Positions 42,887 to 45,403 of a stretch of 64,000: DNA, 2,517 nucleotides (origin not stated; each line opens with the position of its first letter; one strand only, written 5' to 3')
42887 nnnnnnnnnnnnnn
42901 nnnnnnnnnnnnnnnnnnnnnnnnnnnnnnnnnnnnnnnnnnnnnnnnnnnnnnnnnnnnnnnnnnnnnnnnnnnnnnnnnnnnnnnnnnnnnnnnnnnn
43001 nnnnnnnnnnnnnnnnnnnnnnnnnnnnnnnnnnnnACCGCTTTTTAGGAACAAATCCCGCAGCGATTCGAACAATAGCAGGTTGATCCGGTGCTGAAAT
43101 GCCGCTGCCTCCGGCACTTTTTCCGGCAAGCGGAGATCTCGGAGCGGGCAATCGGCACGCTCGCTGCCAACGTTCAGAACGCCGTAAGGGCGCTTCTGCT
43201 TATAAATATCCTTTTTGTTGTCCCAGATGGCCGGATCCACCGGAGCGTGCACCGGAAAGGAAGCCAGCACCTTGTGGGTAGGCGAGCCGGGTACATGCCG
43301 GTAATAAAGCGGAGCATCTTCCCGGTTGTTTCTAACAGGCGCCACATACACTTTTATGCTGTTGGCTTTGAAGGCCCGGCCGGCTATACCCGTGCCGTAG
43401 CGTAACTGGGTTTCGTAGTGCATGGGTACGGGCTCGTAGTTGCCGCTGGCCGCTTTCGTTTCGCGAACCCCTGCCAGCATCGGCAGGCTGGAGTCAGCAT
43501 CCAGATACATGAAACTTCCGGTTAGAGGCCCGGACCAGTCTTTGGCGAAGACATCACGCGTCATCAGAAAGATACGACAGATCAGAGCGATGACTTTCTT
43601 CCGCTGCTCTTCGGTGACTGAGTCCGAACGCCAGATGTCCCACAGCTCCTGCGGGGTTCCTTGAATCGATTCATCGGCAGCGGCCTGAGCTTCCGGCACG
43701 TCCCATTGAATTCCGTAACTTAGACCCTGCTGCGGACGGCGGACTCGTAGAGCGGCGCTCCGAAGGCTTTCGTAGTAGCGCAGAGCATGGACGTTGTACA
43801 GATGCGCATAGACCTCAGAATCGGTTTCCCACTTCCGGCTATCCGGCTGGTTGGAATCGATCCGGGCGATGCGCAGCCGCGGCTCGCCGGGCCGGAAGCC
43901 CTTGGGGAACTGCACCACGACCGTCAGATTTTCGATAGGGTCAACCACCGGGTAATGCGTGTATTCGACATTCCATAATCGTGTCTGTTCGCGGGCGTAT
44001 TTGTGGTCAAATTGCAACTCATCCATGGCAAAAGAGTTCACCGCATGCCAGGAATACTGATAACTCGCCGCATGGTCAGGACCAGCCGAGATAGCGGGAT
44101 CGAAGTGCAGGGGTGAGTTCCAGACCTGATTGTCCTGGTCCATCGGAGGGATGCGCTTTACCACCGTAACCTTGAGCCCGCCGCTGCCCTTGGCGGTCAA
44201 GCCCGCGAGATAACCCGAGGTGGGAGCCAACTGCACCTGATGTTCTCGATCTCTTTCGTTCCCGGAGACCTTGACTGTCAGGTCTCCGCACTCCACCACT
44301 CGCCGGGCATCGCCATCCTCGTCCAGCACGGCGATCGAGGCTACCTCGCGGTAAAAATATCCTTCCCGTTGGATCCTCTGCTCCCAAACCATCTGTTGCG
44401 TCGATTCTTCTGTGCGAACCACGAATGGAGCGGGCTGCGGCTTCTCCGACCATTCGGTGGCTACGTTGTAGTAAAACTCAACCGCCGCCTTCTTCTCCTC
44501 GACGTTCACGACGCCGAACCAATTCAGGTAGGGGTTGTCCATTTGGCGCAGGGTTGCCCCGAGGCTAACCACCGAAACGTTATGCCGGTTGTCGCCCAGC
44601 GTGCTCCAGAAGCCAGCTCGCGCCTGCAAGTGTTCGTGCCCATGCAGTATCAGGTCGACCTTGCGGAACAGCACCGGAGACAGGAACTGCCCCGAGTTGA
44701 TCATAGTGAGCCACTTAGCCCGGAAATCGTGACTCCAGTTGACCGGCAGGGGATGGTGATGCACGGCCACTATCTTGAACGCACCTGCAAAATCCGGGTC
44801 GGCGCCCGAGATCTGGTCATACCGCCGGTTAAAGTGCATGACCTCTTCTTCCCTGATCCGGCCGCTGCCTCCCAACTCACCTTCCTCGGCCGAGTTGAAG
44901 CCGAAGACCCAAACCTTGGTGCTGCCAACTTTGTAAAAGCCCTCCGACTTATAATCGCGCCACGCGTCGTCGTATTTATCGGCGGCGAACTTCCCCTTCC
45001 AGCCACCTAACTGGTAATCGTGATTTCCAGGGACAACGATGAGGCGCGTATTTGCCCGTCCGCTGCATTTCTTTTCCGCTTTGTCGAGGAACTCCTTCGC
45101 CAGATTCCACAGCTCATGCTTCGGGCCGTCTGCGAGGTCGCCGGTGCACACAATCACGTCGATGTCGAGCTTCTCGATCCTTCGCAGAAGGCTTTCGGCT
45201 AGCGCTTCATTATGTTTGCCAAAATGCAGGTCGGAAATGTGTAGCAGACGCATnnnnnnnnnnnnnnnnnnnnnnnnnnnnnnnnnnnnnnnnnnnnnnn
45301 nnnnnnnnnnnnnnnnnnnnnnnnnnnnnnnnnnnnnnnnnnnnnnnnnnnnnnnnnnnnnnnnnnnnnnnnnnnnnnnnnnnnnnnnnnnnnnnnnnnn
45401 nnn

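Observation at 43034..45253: Stand-alone 739-aa phosphodiesterase-like, unknown, GAF-like protein flanked by A/T-richer spacers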

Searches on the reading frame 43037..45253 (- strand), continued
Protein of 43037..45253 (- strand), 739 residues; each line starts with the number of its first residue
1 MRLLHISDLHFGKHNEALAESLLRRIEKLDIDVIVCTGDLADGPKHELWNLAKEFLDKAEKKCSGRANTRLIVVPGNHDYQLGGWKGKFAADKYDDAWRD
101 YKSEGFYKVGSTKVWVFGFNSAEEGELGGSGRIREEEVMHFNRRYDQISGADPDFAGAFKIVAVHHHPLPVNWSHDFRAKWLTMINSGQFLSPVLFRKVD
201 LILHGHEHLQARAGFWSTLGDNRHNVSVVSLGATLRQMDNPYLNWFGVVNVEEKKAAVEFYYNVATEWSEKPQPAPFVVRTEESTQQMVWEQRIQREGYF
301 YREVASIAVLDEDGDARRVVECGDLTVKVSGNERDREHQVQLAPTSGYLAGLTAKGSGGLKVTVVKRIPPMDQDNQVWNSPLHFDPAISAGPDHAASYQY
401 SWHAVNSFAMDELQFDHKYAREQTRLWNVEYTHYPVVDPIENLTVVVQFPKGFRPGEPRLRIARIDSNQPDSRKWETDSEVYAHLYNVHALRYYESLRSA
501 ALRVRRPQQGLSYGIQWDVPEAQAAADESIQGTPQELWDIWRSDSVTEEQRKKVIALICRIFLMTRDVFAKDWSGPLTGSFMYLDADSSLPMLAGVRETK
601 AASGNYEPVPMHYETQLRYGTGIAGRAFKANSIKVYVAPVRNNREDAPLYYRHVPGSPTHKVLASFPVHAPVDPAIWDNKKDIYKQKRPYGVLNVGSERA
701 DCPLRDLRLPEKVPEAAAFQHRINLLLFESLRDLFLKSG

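Call 49: find_encoding_contigs(protein=P0003, flank=5000, max_places=2)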
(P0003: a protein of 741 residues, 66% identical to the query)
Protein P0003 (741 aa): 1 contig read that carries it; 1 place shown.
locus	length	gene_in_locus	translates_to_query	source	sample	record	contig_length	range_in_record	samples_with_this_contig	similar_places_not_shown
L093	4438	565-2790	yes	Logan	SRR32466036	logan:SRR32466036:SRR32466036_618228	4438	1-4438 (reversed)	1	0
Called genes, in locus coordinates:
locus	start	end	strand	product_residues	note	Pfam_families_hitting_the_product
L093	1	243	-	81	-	?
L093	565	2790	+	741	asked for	PF00149:Metallophos, PF12850:Metallophos_2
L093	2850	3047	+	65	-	-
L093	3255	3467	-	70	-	-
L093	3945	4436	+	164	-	?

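Call 52: find_related_loci(query=A1, collection=metagenome_contigs, flank=8000)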
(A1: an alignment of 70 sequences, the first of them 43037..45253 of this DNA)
Query A1 (739 aa) in metagenome_contigs; peptide patterns used: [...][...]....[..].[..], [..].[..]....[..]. (x = any residue, [..] = any of these).
600 stretches matched a pattern (row limit reached: there are more); 218 encode a relative of the query (tblastn E <= 1e-3); the best 80 are kept; 80 distinct loci.
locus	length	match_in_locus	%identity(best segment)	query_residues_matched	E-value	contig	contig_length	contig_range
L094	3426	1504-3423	75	1-641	0e+0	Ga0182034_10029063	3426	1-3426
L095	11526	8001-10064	42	1-700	2e-165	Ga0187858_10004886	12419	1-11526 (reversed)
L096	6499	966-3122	39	1-737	2e-158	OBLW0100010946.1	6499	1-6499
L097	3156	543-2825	37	1-731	4e-144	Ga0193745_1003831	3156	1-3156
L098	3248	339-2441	37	1-720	2e-143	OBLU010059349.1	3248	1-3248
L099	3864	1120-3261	36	1-736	2e-140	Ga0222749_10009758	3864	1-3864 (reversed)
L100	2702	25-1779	37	107-713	8e-119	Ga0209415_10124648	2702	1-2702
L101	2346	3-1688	38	170-736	9e-119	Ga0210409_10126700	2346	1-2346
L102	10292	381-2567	32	1-731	5e-99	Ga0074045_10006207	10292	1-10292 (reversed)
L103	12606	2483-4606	31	1-707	5e-91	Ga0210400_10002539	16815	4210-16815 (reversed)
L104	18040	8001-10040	40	1-707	1e-151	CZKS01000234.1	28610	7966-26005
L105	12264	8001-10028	32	1-697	3e-87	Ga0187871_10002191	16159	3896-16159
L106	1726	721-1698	43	1-324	9e-87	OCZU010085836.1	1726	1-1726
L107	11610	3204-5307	41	1-721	1e-77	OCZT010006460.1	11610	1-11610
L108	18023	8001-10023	36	1-697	3e-60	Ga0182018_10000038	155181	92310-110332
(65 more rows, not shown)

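Call 56: find_related_loci(query=A1, collection=viral_contigs, flank=8000)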
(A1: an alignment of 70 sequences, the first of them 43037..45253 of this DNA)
Query A1 (739 aa) in viral_contigs; peptide patterns used: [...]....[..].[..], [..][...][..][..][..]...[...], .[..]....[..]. (x = any residue, [..] = any of these).
143 stretches matched a pattern; 4 encode a relative of the query (tblastn E <= 1e-3); 4 distinct loci.
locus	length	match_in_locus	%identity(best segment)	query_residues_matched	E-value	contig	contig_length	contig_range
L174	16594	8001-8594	28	1-208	5e-15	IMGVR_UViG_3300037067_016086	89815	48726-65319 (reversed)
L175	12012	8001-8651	27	2-209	6e-15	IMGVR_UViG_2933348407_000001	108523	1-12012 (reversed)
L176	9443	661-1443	27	1-258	9e-13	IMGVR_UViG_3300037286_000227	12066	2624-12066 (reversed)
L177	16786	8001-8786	22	3-269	8e-6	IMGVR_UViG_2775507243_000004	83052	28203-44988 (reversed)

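Call 87: search_protein_families(library=padloc, alignment_id=A5, max_evalue=0.00001)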
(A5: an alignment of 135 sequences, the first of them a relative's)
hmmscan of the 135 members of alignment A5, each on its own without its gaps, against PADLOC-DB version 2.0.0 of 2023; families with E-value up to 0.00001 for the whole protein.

A. member 1, L015:783-3668:+ (962 aa): 1 family
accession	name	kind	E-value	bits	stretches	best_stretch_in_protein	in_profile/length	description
PDLC04917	PDC-S12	-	8e-06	23.9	0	929-958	186-216/218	-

B. families by the number of members that match (of 135 scanned): 105 families (the first 25 are shown)
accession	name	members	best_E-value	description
PDLC03353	MTase_II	2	8.1e-17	Type II methyltransferase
PDLC04134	mad2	2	2.2e-15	mads_2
PDLC03222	MTase_II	1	2.5e-202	Type II methyltransferase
PDLC00783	Cyclase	1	3.1e-142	oligonucleotide-cyclase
PDLC01995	RtcR_PspF2--CARF_AAA_HTH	1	1.3e-95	-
PDLC03229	MTase_II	1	9e-87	Type II methyltransferase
PDLC00778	Cyclase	1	1e-63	oligonucleotide-cyclase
PDLC00799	Cyclase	1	9.6e-63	oligonucleotide-cyclase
PDLC00774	Cyclase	1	3.1e-52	oligonucleotide-cyclase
PDLC04141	capP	1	2.9e-49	capP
PDLC01993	RtcR--CARF_AAA_HTH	1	5.8e-49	-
PDLC01994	RtcR_PspF1--CARF_AAA_HTH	1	6.6e-49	-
PDLC04138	mad6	1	1.1e-44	mads_6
PDLC04042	PD-T4-6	1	5.1e-44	-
PDLC04053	PD-T4-6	1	3.8e-41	-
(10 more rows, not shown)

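Call 88: search_protein_families(library=pfam, alignment_id=A5, max_evalue=0.00001)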
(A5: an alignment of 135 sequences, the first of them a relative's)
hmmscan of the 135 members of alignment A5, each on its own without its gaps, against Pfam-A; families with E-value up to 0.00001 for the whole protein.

A. member 1, L015:783-3668:+ (962 aa): 6 families
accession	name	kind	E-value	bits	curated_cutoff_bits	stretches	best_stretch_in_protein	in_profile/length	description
PF07517.20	SecA_DEAD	-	3.5e-131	437.2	24.6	1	7-388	2-289/290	SecA DEAD-like domain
PF21090.3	P-loop_SecA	-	2e-85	286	27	1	404-635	1-205/205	SecA P-loop domain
PF07516.18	SecA_SW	-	9.3e-67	225.4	26.7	1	637-849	1-200/200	SecA Wing and Scaffold domain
PF01043.26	SecA_PP_bind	-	3.5e-44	150.3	23.5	1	232-345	2-110/110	SecA preprotein cross-linking domain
PF02810.21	SEC-C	-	5e-09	36.3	20.4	1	942-960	1-19/19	SEC-C motif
PF00270.35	DEAD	-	1.5e-06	28.5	26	0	99-218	18-133/167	DEAD/DEAH box helicase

B. families by the number of members that match (of 135 scanned): 149 families (the first 25 are shown)
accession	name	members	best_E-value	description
PF01979.26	Amidohydro_1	3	3.2e-37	Amidohydrolase family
PF02518.31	HATPase_c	3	8e-27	Histidine kinase-, DNA gyrase B-, and HSP90-like ATPase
PF07969.17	Amidohydro_3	3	8.6e-13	Amidohydrolase family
PF07992.20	Pyr_redox_2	2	8.2e-49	Pyridine nucleotide-disulphide oxidoreductase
PF00589.27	Phage_integrase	2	6.1e-43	Phage integrase family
PF12704.14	MacB_PCD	2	7.2e-35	MacB-like periplasmic core domain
PF02687.27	FtsX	2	1.2e-23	FtsX-like permease C-terminal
PF03734.19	YkuD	2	1.9e-19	L,D-transpeptidase catalytic domain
PF01555.25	N6_N4_Mtase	2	5.2e-18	DNA methylase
PF02774.23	Semialdhyde_dhC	2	4.1e-17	Semialdehyde dehydrogenase, dimerisation domain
PF00575.29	S1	2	4.6e-16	S1 RNA binding domain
PF00512.31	HisKA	2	2.2e-14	His Kinase A (phospho-acceptor) domain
PF00070.33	Pyr_redox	2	5.2e-12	Pyridine nucleotide-disulphide oxidoreductase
PF25183.1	OMP_b-brl_4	1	1.3e-171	Outer membrane beta barrel domain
PF03255.19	ACCA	1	4.6e-140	Acetyl co-enzyme A carboxylase carboxyltransferase-like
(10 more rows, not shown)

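Call 95: search_dna_similar(query=window:43037-45253:-, collection=plasmids, mode=protein, max_rows=10)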
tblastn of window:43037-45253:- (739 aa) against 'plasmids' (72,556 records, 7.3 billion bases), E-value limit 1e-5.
Records with a match: 8; places in all: 8; records where one place covers at least 80% of the query: 0.
Best place of each record, by identity: <60% 8.
By first word of the organism name: Bradyrhizobium 2; Mesorhizobium 2; Pseudomonas 2; Bacillus 1; Tritonibacter 1.
By predicted mobility (MOB-suite, as given by PLSDB): conjugative 4; non-mobilizable 4.
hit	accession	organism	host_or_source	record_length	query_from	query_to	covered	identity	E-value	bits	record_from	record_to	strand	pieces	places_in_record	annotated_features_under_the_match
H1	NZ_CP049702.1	Bradyrhizobium barranii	Glycine max cv. AC Glengarry,cell ...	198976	2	234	29%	30.2%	7e-10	91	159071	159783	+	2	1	metallophosphoesterase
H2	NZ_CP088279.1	Bradyrhizobium barranii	Glycine max cv. AC Glengarry,cell ...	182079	2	234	29%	30.2%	7e-10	91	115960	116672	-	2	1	metallophosphoesterase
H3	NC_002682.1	Mesorhizobium japonicum MAFF 303099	-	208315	3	214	29%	27.9%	5e-8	64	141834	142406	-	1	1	metallophosphoesterase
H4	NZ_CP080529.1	Mesorhizobium sp. AR07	Oxytropis sp.,Cell culture,root nodule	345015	3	210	28%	27.4%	1e-8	67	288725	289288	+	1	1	metallophosphoesterase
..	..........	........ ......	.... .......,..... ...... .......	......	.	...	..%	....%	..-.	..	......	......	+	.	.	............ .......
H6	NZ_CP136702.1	Tritonibacter scottomollicae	Macrocystis pyrifera gametophyte,Whole ...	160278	2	169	23%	31.6%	8e-7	61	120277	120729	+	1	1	metallophosphoesterase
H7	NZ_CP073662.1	Pseudomonas sp. JS425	whole organism,activated sludge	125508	3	122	16%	30.6%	6e-7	61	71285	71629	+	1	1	metallophosphoesterase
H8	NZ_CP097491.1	Pseudomonas sp. BYT-5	wastewater treatment tank,soil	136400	3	122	16%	30.6%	6e-7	61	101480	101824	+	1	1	metallophosphoesterase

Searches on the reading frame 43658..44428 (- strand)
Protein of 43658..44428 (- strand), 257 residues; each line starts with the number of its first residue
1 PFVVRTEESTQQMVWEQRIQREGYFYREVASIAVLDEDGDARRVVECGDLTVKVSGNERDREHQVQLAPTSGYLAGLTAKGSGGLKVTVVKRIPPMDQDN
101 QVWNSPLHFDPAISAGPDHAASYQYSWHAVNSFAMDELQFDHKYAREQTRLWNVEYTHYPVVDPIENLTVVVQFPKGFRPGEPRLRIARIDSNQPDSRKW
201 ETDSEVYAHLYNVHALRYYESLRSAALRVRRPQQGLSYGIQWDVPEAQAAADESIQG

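Call 46: predict_structure(alignment_id=A3)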
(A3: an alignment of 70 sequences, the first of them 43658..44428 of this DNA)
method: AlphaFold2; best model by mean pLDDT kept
length: 257 residues; sequences in the alignment: 70
mean_pLDDT: 93.6   pTM: 0.90
mean pLDDT of the five models: 93.6, 93.5, 93.5, 93.3, 93.2
residues with pLDDT >= 90: 219; 70-90: 24; 50-70: 10; < 50: 4
segments of 3 or more residues with pLDDT < 50: 255-257
pLDDT, mean of each block of 10 residues (from residue 1): 86 95 98 98 98 97 94 95 98 78 94 96 97 96 88 96 98 97 98 93 98 98 98 98 89 48
secondary structure, 60 per line:
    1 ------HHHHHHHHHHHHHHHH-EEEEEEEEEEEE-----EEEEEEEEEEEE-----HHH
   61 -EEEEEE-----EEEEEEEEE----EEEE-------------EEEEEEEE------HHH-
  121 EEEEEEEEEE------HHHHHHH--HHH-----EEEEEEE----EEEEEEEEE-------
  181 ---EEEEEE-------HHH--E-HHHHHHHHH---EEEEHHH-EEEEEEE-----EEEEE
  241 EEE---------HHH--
elements in order: H7-22 E24-35 E41-52 E62-67 E73-81 E86-89 E103-110 E121-130 H137-143 E154-160 E165-173 E184-189 H204-212 E216-219 E224-230 E236-243

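Call 51: fold_search(model_id=the predicted structure, library=pdb)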
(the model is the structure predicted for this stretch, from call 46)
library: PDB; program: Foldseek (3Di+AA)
matches with E <= 10: 718; with E <= 0.001: 11
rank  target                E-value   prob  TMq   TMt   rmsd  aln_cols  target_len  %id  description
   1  3kd4_A                1.5e-05  1.00  0.45  0.25   6.3       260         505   12  CRYSTAL STRUCTURE OF A PUTATIVE PROTEASE (BDI_1141) FROM PARABACTEROIDES DISTASONIS ATCC 8503 AT 2.00 A RESOLUTION (released 2009-11-24)
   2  8b6l_O                2.3e-05  1.00  0.43  0.21  10.1       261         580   10  Subtomogram average of the human Sec61-TRAP-OSTA-translocon (released 2022-12-07)
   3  6s7o_E                9.9e-05  1.00  0.39  0.19  19.2       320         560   12  Cryo-EM structure of human oligosaccharyltransferase complex OST-A (released 2019-12-18)
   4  6s7t_E                1.5e-04  1.00  0.43  0.28   8.0       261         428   10  Cryo-EM structure of human oligosaccharyltransferase complex OST-B (released 2019-12-18)
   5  6fpy_B                1.6e-04  1.00  0.42  0.22   7.2       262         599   10  Inter-alpha-inhibitor heavy chain 1, wild type (released 2019-02-27)
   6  8jkt_A                3.7e-04  1.00  0.34  0.13   8.6       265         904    8  Crystal structure of feline aminopeptidase N ectodomain (released 2024-06-05)
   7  9daz_A                3.9e-04  1.00  0.35  0.13   7.2       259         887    8  Molecular basis of pathogenicity of the recently emerged FCoV-23 coronavirus. Complex of fAPN with FCoV-23 RBD (released 2025-07-09)
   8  6fpz_A                4.4e-04  1.00  0.43  0.22   7.7       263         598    9  Inter-alpha-inhibitor heavy chain 1, D298A (released 2019-02-27)
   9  2xpy                  6.4e-04  1.00  0.41  0.19   8.1       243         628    9  Structure of Native Leukotriene A4 Hydrolase from Saccharomyces cerevisiae (released 2010-12-29)
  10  6fpy_A                7.2e-04  1.00  0.43  0.22   7.9       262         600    8  Inter-alpha-inhibitor heavy chain 1, wild type (released 2019-02-27)
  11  8pn9_E                8.0e-04  1.00  0.45  0.23   7.1       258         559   11  Structure of human oligosaccharyltransferase OST-A complex bound to NGI-1 (released 2024-05-08)
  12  2xq0                  1.2e-03  1.00  0.40  0.19   7.5       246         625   10  Structure of yeast LTA4 hydrolase in complex with Bestatin (released 2010-12-29)
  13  6iff_A                1.4e-03  1.00  0.36  0.24   7.8       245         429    8  Crystal structure of M1 zinc metallopeptidase E323A mutant from Deinococcus radiodurans (released 2019-09-25)
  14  4o8q_A                1.5e-03  0.57  0.18  0.18  13.9       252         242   10  Crystal structure of bovine MHD domain of the COPI delta subunit at 2.15 A resolution (released 2015-01-07)
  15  6a8z_A                1.9e-03  1.00  0.39  0.25   7.9       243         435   10  Crystal structure of M1 zinc metallopeptidase from Deinococcus radiodurans (released 2019-07-17)
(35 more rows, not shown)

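Call 97: fold_search(model_id=the predicted structure, library=viral)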
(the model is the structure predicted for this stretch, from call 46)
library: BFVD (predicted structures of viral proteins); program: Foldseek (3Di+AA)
matches with E <= 10: 721; with E <= 0.001: 0
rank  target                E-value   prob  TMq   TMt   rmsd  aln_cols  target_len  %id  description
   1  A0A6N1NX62            1.8e-03  1.00  0.38  0.15   7.5       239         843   10  Aminopeptidase M1-like [Tupanvirus soda lake]
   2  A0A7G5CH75            7.0e-03  0.33  0.19  0.13  20.1       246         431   10  (no name in the UniProt tables at hand)
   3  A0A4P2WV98            2.0e-02  0.54  0.21  0.08  15.0       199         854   10  Rhamnogalacturonase A/B/Epimerase-like pectate lyase domain-containing protein [Enterobacter phage EspM4VN]
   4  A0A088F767            2.1e-02  0.15  0.19  0.09  25.9       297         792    8  (no name in the UniProt tables at hand)
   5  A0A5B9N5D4            2.2e-02  0.38  0.22  0.15  16.8       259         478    9  Putative tail fiber protein [Stenotrophomonas phage Pokken]
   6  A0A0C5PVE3            2.2e-02  0.38  0.19  0.08  13.5       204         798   11  Tailspike [Salmonella phage Det7]
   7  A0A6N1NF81            3.1e-02  0.98  0.45  0.17   6.0       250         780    8  Uncharacterized protein [Tupanvirus deep ocean]
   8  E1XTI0                3.1e-02  0.30  0.18  0.08  16.2       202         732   10  Maturation/adhesion protein [Salmonella phage ViI]
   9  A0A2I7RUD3            3.1e-02  0.15  0.18  0.07  17.9       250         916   10  (no name in the UniProt tables at hand)
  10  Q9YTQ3                5.1e-02  0.14  0.19  0.13  14.3       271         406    6  Similar to Raji LF1 [Ateline herpesvirus 3]
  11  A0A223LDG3            5.1e-02  0.14  0.20  0.14  20.9       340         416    7  Uncharacterized protein [Bacillus phage PBS1]
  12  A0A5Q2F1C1            6.3e-02  0.28  0.19  0.08  14.1       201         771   11  Unclassified maturation protein [Klebsiella phage UPM 2146]
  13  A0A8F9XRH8            6.7e-02  0.14  0.19  0.11  22.0       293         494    8  (no name in the UniProt tables at hand)
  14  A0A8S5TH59            7.9e-02  0.05  0.11  0.07  27.1       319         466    6  Uncharacterized protein [Myoviridae sp. ctIty1]
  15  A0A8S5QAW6            9.3e-02  0.04  0.13  0.07  29.3       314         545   12  Uncharacterized protein [Siphoviridae sp. ct2ZW1]
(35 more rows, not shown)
